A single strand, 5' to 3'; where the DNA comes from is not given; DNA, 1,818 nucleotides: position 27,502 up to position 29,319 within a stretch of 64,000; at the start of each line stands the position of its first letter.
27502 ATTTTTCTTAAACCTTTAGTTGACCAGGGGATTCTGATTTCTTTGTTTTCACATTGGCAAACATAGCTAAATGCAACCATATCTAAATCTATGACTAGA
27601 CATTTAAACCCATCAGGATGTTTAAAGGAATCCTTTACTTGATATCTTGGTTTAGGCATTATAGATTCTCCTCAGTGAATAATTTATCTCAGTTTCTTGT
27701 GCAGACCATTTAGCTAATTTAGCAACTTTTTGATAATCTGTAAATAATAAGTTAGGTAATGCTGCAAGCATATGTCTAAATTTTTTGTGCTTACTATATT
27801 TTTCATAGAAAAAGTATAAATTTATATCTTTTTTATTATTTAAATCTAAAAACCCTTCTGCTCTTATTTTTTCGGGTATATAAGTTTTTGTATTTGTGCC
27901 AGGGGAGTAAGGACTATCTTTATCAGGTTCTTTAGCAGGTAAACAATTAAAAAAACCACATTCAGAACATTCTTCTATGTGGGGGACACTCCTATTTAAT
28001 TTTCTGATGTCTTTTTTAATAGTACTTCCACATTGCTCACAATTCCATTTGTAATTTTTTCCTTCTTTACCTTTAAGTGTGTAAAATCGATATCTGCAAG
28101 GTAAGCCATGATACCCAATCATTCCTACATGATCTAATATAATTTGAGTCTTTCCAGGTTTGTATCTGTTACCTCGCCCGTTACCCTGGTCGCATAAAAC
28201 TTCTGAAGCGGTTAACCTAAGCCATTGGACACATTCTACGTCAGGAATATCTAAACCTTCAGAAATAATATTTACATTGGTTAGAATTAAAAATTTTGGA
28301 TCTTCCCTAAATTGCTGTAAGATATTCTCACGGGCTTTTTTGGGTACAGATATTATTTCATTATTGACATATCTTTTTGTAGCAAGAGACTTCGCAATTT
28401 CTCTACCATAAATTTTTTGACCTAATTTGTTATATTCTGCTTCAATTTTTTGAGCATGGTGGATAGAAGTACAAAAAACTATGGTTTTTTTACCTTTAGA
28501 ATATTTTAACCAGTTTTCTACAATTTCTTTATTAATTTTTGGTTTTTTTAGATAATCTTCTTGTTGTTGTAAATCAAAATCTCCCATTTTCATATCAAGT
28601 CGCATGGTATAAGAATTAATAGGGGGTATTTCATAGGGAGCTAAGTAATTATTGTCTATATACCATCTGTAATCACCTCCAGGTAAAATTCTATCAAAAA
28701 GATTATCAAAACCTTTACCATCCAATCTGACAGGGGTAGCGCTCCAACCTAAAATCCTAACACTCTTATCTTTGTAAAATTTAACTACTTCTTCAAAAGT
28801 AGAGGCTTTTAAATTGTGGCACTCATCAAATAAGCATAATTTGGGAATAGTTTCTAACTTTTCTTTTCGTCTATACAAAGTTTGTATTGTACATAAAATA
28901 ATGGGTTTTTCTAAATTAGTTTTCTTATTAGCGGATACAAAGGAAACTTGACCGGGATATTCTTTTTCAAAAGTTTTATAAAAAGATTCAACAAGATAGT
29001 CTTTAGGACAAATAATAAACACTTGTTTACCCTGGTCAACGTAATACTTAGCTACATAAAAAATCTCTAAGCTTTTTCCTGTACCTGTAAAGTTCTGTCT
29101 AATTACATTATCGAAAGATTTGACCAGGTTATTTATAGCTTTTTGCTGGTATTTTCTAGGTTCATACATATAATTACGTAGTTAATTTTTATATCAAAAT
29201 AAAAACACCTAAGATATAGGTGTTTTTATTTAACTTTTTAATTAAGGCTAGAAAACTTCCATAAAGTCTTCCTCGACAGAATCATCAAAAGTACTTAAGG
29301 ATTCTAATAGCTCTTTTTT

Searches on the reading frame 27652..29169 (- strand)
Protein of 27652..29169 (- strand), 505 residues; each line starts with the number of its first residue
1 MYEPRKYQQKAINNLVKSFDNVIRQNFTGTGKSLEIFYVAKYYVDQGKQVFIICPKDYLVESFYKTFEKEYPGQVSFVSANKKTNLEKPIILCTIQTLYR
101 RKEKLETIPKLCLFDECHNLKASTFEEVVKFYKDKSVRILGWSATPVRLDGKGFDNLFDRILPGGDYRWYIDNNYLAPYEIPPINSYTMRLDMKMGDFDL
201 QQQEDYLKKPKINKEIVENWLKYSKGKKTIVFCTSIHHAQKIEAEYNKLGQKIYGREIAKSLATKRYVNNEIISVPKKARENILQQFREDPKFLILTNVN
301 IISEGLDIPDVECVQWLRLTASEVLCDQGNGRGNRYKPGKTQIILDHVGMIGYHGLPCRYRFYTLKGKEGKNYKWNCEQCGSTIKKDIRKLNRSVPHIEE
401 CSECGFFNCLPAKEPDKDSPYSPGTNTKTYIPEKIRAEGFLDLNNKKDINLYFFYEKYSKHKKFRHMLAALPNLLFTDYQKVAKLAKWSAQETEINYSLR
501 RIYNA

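Call 9: search_protein_families(library=pfam, proteins=[window:27652-29169:-], max_evalue=0.01)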
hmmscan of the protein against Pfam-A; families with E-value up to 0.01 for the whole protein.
window:27652-29169:- (505 aa): 5 families
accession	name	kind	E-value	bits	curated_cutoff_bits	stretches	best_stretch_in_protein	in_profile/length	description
PF04851.21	ResIII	-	7.8e-22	78.4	22.5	1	2-148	2-164/164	Type III restriction enzyme, res subunit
PF00270.35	DEAD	-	2.1e-13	50.8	26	1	6-146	2-160/167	DEAD/DEAH box helicase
PF00271.37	Helicase_C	-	1.5e-11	44.9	23.5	1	216-336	5-109/110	Helicase conserved C-terminal domain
PF18766.7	SWI2_SNF2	-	1.3e-05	25.4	26.7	1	26-162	25-171/221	SWI2/SNF2 ATPase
PF13401.12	AAA_22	-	0.0026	18.5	27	1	28-139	14-118/130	AAA domain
